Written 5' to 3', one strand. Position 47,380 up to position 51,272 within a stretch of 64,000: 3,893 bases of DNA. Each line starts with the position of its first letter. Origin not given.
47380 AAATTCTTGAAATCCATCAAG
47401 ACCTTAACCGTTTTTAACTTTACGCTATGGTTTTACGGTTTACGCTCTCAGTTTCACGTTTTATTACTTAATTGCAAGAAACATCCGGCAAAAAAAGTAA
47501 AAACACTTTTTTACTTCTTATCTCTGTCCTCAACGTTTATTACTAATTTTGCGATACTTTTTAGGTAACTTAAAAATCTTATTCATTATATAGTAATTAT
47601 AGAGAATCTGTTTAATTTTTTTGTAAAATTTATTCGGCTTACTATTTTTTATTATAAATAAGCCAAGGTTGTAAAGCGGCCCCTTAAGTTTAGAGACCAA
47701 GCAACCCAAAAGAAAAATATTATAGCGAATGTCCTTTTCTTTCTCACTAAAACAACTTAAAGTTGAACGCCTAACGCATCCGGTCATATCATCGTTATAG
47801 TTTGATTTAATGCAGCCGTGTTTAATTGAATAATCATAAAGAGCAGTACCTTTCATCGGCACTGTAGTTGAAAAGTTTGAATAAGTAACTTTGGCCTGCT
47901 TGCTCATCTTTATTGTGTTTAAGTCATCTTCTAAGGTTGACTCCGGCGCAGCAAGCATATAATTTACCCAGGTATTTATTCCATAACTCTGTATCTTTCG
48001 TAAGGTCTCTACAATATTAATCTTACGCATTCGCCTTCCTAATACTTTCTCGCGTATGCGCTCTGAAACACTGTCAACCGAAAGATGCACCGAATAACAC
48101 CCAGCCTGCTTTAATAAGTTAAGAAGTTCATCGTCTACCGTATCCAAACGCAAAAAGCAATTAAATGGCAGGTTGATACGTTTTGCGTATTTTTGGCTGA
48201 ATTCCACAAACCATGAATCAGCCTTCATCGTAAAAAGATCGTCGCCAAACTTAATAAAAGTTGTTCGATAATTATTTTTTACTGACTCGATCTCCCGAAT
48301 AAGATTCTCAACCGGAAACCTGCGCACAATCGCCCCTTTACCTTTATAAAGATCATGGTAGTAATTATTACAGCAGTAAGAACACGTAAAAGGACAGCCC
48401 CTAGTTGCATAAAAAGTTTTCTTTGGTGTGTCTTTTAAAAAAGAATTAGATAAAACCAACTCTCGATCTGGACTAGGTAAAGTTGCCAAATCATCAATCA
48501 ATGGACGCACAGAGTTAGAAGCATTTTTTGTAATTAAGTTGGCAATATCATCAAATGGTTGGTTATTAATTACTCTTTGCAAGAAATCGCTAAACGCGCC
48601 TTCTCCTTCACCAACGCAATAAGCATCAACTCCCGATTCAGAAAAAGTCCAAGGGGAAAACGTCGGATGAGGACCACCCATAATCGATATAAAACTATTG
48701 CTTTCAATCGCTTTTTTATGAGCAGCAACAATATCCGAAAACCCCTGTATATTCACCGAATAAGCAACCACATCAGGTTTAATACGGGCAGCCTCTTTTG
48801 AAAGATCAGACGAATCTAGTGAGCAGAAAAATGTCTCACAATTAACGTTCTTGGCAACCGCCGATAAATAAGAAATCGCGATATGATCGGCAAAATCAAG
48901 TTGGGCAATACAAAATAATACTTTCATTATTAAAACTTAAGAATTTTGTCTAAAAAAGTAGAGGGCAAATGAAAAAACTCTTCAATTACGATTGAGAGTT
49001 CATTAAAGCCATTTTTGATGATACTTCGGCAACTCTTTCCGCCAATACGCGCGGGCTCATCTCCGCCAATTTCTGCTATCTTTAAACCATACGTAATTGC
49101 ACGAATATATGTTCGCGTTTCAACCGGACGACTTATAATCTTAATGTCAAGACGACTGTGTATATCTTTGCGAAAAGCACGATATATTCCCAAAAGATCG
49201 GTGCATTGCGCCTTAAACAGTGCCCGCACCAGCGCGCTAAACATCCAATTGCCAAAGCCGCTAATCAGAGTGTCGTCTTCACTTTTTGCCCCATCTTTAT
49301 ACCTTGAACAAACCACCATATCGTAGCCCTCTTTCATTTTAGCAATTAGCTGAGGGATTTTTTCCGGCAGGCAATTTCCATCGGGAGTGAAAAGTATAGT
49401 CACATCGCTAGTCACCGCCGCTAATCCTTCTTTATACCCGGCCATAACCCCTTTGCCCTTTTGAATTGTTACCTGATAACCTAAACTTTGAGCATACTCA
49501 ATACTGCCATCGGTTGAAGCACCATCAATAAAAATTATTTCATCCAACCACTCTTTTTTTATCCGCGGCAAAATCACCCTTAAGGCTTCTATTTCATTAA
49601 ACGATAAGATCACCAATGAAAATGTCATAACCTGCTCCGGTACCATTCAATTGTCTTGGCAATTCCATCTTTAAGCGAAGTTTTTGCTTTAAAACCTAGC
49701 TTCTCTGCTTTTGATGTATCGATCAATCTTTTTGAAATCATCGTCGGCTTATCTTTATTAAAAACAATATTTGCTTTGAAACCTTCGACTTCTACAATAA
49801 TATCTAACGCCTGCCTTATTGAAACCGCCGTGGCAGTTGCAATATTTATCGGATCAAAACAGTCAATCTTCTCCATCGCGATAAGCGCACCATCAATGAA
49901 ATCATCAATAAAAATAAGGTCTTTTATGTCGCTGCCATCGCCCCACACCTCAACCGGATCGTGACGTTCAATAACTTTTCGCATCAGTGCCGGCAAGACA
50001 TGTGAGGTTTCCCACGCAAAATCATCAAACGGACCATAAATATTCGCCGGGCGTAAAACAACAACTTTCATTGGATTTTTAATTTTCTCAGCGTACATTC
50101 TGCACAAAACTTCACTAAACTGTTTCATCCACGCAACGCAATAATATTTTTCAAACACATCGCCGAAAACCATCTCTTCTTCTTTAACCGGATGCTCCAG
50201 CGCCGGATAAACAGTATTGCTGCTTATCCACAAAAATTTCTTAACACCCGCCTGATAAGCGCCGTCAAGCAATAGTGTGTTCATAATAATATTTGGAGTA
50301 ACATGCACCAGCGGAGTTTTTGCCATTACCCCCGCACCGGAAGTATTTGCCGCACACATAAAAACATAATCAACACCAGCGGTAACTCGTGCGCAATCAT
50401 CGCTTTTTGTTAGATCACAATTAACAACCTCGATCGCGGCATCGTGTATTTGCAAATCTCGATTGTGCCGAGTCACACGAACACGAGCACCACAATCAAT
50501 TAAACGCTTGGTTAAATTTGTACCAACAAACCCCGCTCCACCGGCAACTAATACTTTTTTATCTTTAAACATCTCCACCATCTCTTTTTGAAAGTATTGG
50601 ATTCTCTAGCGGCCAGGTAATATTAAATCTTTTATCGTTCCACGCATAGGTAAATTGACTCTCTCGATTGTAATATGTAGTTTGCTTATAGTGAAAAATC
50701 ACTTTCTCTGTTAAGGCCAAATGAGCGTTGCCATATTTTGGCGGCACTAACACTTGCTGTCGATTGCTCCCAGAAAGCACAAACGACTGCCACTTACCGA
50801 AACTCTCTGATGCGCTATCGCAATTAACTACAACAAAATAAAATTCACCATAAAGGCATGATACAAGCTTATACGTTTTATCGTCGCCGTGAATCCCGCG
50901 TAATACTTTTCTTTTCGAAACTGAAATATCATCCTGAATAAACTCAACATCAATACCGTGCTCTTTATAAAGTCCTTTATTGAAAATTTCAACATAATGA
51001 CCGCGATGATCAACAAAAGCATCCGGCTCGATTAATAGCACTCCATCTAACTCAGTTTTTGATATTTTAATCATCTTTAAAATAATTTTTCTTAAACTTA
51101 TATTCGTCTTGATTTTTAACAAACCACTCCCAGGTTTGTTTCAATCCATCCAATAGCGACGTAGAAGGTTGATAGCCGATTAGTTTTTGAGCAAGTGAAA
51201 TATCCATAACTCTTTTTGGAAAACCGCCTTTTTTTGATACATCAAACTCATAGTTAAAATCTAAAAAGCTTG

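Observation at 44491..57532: Unusual 13-kb sugar-modification cluster with two TPP-dependent C2-transfer modules and a B12-radical-SAM enzyme, wedged inside a dap/lys operon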

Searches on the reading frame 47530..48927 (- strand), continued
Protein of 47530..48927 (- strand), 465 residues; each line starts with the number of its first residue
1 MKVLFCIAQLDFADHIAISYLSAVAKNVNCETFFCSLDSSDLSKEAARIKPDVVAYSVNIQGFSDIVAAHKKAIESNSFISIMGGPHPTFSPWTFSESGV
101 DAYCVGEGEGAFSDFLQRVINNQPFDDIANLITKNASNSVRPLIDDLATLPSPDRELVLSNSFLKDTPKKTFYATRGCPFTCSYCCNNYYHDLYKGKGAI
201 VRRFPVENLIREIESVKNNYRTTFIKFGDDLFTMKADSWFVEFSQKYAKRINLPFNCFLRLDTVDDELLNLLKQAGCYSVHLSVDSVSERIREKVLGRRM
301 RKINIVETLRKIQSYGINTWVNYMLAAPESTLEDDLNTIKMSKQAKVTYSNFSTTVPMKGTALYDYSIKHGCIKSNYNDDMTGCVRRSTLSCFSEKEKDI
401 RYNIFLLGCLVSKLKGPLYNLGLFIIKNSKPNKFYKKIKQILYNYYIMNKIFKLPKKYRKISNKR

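Call 78: fold_search(model_id=the predicted structure, library=pdb)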
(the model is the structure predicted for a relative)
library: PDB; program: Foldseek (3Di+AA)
matches with E <= 10: 1779; with E <= 0.001: 70
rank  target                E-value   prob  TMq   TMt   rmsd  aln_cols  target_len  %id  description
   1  6fd2_B                1.1e-16  1.00  0.64  0.65   5.9       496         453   15  Radical SAM 1,2-diol dehydratase AprD4 in complex with its substrate paromamine (released 2018-01-17)
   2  9ccb                  1.8e-16  1.00  0.59  0.65   7.8       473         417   14  X-ray crystal structure of methyl-coenzyme M reductase glutamine methylase (MgmA) from Methanothermobacter marburgensis  (released 2025-01-01)
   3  6wtf_A                2.8e-16  1.00  0.55  0.49  10.4       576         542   13  Structure of radical S-adenosylmethionine methyltransferase, TsrM, from Kitasatospora setae with tryptophan substrate  (released 2020-12-23)
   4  6wte_A                1.6e-15  1.00  0.55  0.46   9.1       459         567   14  Structure of radical S-adenosylmethionine methyltransferase, TsrM, from Kitasatospora setae with cobalamin and [4Fe-4S (released 2020-12-23)
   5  6wtf_B                2.0e-15  1.00  0.56  0.50   8.6       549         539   13  Structure of radical S-adenosylmethionine methyltransferase, TsrM, from Kitasatospora setae with tryptophan substrate  (released 2020-12-23)
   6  6fd2_A                2.3e-15  1.00  0.64  0.66   5.6       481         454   16  Radical SAM 1,2-diol dehydratase AprD4 in complex with its substrate paromamine (released 2018-01-17)
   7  6wte_B                3.4e-15  1.00  0.56  0.50   6.7       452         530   14  Structure of radical S-adenosylmethionine methyltransferase, TsrM, from Kitasatospora setae with cobalamin and [4Fe-4S (released 2020-12-23)
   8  9n1b                  3.9e-15  1.00  0.62  0.48   7.5       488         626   16  Crystal structure of CysS from Corallococcus sp. CA054B with 5'-deoxyadenosine, methionine, and pantetheinylated 3-metho (released 2026-01-28)
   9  9n1c                  5.9e-14  1.00  0.63  0.49   7.2       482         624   16  Crystal structure of CysS from Corallococcus sp. CA054B with 5'-deoxyadenosine, methionine, and pantetheinylated 3-ethox (released 2026-01-28)
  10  9n1d                  1.1e-13  1.00  0.62  0.48   7.3       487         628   17  Crystal structure of CysS from Corallococcus sp. CA054B with 5'-deoxyadenosine and methionine bound (released 2026-01-28)
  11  7kdx_A                8.5e-13  1.00  0.55  0.42   9.4       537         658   16  Crystal structure of Streptomyces tokunonesis TokK with hydroxycobalamin, 5'-deoxyadenosine, and methionine (released 2022-01-12)
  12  9a6d_A                6.4e-12  1.00  0.55  0.56   6.9       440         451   14  Integrative model of MTAB-YVFG by crosslinking MS and deep learning (released 2024-09-18)
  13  7mjy_A                1.4e-09  1.00  0.51  0.52   6.8       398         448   12  MiaB in the complex with s-adenosyl-L-homocysteine and RNA (released 2021-09-15)
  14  7mjz                  2.1e-09  1.00  0.50  0.52   7.4       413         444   12  The structure of MiaB with pentasulfide bridge (released 2021-09-15)
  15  7mjw_A                3.2e-09  1.00  0.50  0.52   7.3       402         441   12  Methylated MiaB in the complex with 5'-deoxyadenosine, methionine and RNA (released 2021-09-15)
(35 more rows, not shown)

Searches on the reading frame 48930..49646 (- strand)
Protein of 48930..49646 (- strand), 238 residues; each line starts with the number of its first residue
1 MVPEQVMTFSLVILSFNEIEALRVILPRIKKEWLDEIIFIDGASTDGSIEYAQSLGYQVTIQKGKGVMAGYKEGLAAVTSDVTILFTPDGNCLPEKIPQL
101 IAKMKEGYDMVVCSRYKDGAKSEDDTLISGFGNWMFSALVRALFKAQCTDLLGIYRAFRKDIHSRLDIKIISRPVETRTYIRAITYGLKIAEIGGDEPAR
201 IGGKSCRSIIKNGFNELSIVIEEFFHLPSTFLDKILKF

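Call 3: search_protein_families(library=pfam, proteins=[window:48930-49646:-])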
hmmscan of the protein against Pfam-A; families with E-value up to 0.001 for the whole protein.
window:48930-49646:- (238 aa): 1 family
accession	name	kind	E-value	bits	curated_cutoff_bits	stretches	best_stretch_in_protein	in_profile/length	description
PF00535.33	Glycos_transf_2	-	6.4e-19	68.9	23.3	1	10-165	1-166/168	Glycosyl transferase family 2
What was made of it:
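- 48930..49646 (-): Short GT2, candidate polyprenyl-phosphate sugar synthase. PF00535 at 69 bits (call 3).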

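Call 5: search_protein_families(library=ncbifam, proteins=[window:48930-49646:-], max_evalue=0.01)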
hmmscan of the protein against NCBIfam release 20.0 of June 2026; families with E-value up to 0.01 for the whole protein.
window:48930-49646:- (238 aa): 8 families
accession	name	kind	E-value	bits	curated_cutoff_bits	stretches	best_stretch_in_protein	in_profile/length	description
TIGR04182.1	glyco_TIGR04182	equivalog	3.3e-24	85.8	325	1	11-201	4-194/293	S-layer glycoprotein N-glycosyltransferase AglJ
NF041391.1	DPhHxTase_Halo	equivalog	3.3e-14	52.4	375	1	15-202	3-188/213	dolichyl-phosphate hexose transferase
NF007986.1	PRK10714.1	equivalog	2e-08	33.6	529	1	4-209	3-212/316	undecaprenyl-phosphate 4-deoxy-4-formamido-L-arabinose transferase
NF047588.1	GlcsyltransPgfSStrep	equivalog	1.7e-07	30.7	500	1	8-130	2-136/308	glycosyltransferase PgfS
TIGR04283.1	glyco_like_mftF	equivalog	2.5e-05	24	182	1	10-89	2-82/221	TIGR04283 family arsenosugar biosynthesis glycosyltransferase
NF058614.1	PPMAGASynPpgS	equivalog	0.00022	20.7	370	1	11-170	4-169/226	polyprenyl-phospho-N-acetylgalactosaminyl synthase PpgS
NF010496.0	PRK13915.1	equivalog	0.0014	17.7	262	1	7-63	31-92/307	glucosyl-3-phosphoglycerate synthase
NF011056.0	PRK14489.1-1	equivalog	0.0031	16.7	379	1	33-114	44-122/363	bifunctional molybdenum cofactor guanylyltransferase MobA/molybdopterin-guanine dinucleotide biosynthesis adaptor protein MobB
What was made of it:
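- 48930..49646 (-): Best NCBIfam models are AglJ (86 bits), dolichyl-phosphate hexose transferase, ArnC and PpgS, all below cutoff (call 5).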

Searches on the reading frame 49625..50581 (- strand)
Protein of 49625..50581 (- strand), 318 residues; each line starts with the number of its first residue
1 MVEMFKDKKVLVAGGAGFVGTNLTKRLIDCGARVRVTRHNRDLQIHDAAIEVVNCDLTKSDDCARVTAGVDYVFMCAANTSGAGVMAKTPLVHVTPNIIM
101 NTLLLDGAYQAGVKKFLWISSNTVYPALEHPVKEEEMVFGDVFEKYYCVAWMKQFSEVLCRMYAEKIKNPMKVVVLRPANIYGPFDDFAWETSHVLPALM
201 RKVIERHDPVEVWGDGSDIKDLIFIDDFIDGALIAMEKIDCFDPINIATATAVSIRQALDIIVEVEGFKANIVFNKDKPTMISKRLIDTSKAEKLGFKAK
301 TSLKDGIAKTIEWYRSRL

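Call 3: search_protein_families(library=pfam, proteins=[window:49625-50581:-])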
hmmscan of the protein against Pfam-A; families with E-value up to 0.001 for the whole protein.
window:49625-50581:- (318 aa): 7 families
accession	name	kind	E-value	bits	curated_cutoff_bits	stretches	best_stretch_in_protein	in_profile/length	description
PF01370.27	Epimerase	-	1.8e-43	149.1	20.9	1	10-248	1-240/240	NAD dependent epimerase/dehydratase family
PF16363.11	GDP_Man_Dehyd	-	2.6e-21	76.9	27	1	11-310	1-332/332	GDP-mannose 4,6 dehydratase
PF01073.25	3Beta_HSD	-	1.4e-17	64.1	22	1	11-191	1-191/280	3-beta hydroxysteroid dehydrogenase/isomerase family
PF13460.12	NAD_binding_10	-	3.2e-13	50.4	27.2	1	14-142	1-120/184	NAD(P)H-binding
PF05368.20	NmrA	-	1.1e-08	35.4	27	1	7-120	2-106/298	NmrA-like family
PF02719.21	Polysacc_synt_2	-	0.0002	21.1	20.2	0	10-122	1-129/293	Polysaccharide biosynthesis protein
PF07993.18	NAD_binding_4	-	0.00044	19.9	20.1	0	60-226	79-252/258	Male sterility protein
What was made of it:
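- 49625..50581 (-): Extended SDR 'SDR_A', GDP-fucose-synthase-like, candidate C4 reductase. PF01370 at 149 bits (call 3).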

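Call 5: search_protein_families(library=ncbifam, proteins=[window:49625-50581:-], max_evalue=0.01)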
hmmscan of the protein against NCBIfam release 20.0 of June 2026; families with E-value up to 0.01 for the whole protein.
window:49625-50581:- (318 aa): 45 families (the best 25 are shown)
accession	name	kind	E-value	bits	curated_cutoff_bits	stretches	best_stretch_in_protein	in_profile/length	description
NF047922.1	GDPFucSynFcl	equivalog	2.4e-48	165.2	500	1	7-315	2-302/308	GDP-L-fucose synthase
TIGR01181.1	dTDP_gluc_dehyt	equivalog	2.6e-26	92.5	365.1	1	9-316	1-313/321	dTDP-glucose 4,6-dehydratase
TIGR04180.1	EDH_00030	hypoth_equivalog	1.8e-19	69.9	475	1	10-278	1-268/297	NAD-dependent 4,6-dehydratase LegB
NF042422.1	oxyalk_red_OleD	equivalog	7.5e-19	68.3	580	1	9-239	2-218/329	2-alkyl-3-oxoalkanoate reductase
TIGR01179.1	galE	equivalog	2e-18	66.3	262.3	1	9-316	1-327/332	UDP-glucose 4-epimerase GalE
TIGR03466.1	HpnA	hypoth_equivalog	8.8e-17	61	367.65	1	9-195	2-184/327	hopanoid-associated sugar epimerase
NF042423.1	oxyalk_red_Shew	equivalog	1.2e-14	54.2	580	1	8-239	9-224/331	2-alkyl-3-oxoalkanoate reductase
TIGR02197.1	heptose_epim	equivalog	2.3e-13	50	274.6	1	10-315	1-314/316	ADP-glyceromanno-heptose 6-epimerase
NF052578.1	StrlDmthSdmBMthl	equivalog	3.6e-12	46.7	600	1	10-268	3-247/328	sterol demethylase protein SdmB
NF011728.1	PRK15181.1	equivalog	7.4e-12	44.9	760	1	52-314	73-337/348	Vi polysaccharide biosynthesis UDP-N-acetylglucosaminuronic acid C-4 epimerase TviC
NF007490.0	PRK10084.1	subfamily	2.5e-11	43.2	649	1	9-315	2-335/361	dTDP-glucose 4,6-dehydratase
NF007582.0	PRK10217.1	equivalog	8.3e-09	35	698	1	8-315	2-332/355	dTDP-glucose 4,6-dehydratase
NF008872.0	PRK11908.1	equivalog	8.9e-08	31.5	294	1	8-240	2-241/349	bifunctional UDP-4-keto-pentose/UDP-xylose synthase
NF043036.1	ErythonDh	equivalog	1.3e-07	31.1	325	1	9-133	2-138/321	D-erythronate dehydrogenase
NF007956.0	PRK10675.1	subfamily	2.3e-07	30.3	394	1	9-314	2-329/338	UDP-glucose 4-epimerase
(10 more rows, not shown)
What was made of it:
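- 49625..50581 (-): GDPFucSynFcl scores 165 bits (call 5).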

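Call 30: search_solved_structures(query=window:49625-50581:-, max_evalue=1e-15)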
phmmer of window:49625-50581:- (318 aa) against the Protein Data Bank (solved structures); distinct sequences matched with E-value up to 1e-15: 37.
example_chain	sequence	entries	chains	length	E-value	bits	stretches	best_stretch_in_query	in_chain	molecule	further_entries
7ll6_A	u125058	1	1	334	1.5e-32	116.5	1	7-309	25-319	GDP-L-fucose synthase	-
8du0_A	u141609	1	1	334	1.5e-32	116.5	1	7-309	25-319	GDP-L-fucose synthase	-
8ewu_A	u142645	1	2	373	4.4e-32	114.9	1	4-203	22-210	GDP-L-fucose synthase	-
1bsv_A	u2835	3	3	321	9.9e-32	113.7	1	8-315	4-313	PROTEIN (GDP-FUCOSE SYNTHETASE) | GDP-FUCOSE SYNTHETASE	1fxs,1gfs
1e6u_A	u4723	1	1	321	9.9e-32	113.7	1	8-315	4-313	GDP-FUCOSE SYNTHETASE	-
1bws_A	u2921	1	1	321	1.9e-31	112.8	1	8-315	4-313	PROTEIN (GDP-4-KETO-6-DEOXY-D-MANNOSE EPIMERASE/REDUCTASE)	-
1e7s_A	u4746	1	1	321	2.1e-31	112.7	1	8-315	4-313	GDP-FUCOSE SYNTHETASE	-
1e7r_A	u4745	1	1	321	3.1e-31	112.1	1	8-315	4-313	GDP-FUCOSE SYNTHETASE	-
1e7q_A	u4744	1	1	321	3.7e-31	111.9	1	8-315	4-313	GDP-FUCOSE SYNTHETASE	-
4zrm_A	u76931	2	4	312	5.4e-31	111.3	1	9-317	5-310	UDP-glucose 4-epimerase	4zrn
7anh_A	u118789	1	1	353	2e-30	109.4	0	4-203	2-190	GDP-L-fucose synthase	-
8sg0_A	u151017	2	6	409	9.2e-30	107.3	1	9-316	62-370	GDP-mannose 3,5-epimerase | GDP-mannose 3,5 epimerase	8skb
7m13_A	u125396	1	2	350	2.1e-27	99.5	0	209-316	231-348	GDP-L-fucose synthase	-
7cxt_A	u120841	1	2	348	2.3e-27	99.4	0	209-316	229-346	GDP-L-fucose synthase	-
2c59_A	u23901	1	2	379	2.5e-27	99.3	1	7-316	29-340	GDP-MANNOSE-3', 5'-EPIMERASE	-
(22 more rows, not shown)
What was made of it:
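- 49625..50581 (-): PDB GDP-L-fucose synthases match at E 1.5e-32 (call 30).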

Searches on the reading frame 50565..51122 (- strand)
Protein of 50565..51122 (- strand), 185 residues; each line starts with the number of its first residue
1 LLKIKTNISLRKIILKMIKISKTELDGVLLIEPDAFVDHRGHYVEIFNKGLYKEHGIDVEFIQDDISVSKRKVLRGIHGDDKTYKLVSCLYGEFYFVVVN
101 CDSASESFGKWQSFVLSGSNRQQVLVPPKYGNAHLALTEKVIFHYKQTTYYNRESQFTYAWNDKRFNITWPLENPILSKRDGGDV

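Call 3: search_protein_families(library=pfam, proteins=[window:50565-51122:-])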
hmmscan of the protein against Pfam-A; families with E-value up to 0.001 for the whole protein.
window:50565-51122:- (185 aa): 1 family
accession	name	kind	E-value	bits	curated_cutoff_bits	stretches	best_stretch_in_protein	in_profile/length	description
PF00908.23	dTDP_sugar_isom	-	4.9e-47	160.2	27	1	22-182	1-161/168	dTDP-4-dehydrorhamnose 3,5-epimerase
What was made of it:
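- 50565..51122 (-): RmlC-like cupin C3/C5 epimerase. The true start is probably the internal Met near 51074. PF00908 at 160 bits (call 3).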

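Call 5: search_protein_families(library=ncbifam, proteins=[window:50565-51122:-], max_evalue=0.01)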
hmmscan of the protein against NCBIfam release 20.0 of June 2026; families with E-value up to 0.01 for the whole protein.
window:50565-51122:- (185 aa): 1 family
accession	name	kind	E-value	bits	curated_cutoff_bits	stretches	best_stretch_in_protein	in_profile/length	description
TIGR01221.1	rmlC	equivalog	3.5e-43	147.5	155.75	1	19-181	1-166/176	dTDP-4-dehydrorhamnose 3,5-epimerase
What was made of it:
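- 50565..51122 (-): TIGR01221 scores 147.5, below its 155.75 cutoff (call 5).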

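Call 32: search_solved_structures(query=window:50565-51122:-, max_evalue=1e-15)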
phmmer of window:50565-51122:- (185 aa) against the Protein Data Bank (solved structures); distinct sequences matched with E-value up to 1e-15: 26.
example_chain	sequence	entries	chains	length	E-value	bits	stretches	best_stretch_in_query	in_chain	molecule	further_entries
8dco_A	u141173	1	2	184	2e-39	138.4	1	18-181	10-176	GDP-D-glycero-4-keto-D-lyxo-heptose-3,5-epimerase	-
7ani_A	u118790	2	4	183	2.4e-39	138.1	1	24-181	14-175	Thymidine diphospho-4-keto-rhamnose 3,5-epimerase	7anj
8dcl_A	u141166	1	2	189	2.8e-39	137.9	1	24-181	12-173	GDP-D-glycero-4-keto-D-lyxo-heptose-3-epimerase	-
8db5_A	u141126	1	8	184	1.1e-38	136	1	24-181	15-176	GDP-D-glycero-4-keto-d-lyxo-heptose-3,5-epimerase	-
7an4_A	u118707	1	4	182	1.3e-38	135.8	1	24-181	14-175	Thymidine diphospho-4-keto-rhamnose 3,5-epimerase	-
7ang_A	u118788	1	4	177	1.3e-38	135.7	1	25-181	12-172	Thymidine diphospho-4-keto-rhamnose 3,5-epimerase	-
7m14_A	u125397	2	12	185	4.3e-38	134.1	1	24-181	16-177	Thymidine diphospho-4-keto-rhamnose 3,5-epimerase | GDP-D-glycero-L-gluco-heptose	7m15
8dak_A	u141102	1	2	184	7.5e-38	133.3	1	24-181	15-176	GDP-D-glycero-4-keto-d-lyxo-heptose-3-epimerase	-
9uyw_A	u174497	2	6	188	6.3e-35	123.7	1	19-174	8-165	dTDP-4-dehydrorhamnose 3,5-epimerase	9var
23eg_A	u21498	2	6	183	8e-35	123.4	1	20-174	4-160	dTDP-4-dehydrorhamnose 3,5-epimerase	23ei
1ep0_A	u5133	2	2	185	8.3e-35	123.3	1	19-174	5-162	DTDP-6-DEOXY-D-XYLO-4-HEXULOSE 3,5-EPIMERASE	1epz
23ef_A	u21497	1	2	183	1.3e-34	122.8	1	20-174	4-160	dTDP-4-dehydrorhamnose 3,5-epimerase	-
9j9u_A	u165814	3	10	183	9.7e-34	119.9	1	20-174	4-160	dTDP-4-dehydrorhamnose 3,5-epimerase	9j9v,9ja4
9j9q_A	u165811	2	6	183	3.6e-33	118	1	20-174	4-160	dTDP-4-dehydrorhamnose 3,5-epimerase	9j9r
9j9s_A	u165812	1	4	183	3.7e-33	118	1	20-174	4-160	dTDP-4-dehydrorhamnose 3,5-epimerase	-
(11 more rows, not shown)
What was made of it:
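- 50565..51122 (-): The top PDB hits are GDP-4-keto-heptose 3,5-epimerases 8dco, 8dcl and 8db5 at about E 2e-39 (call 32).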
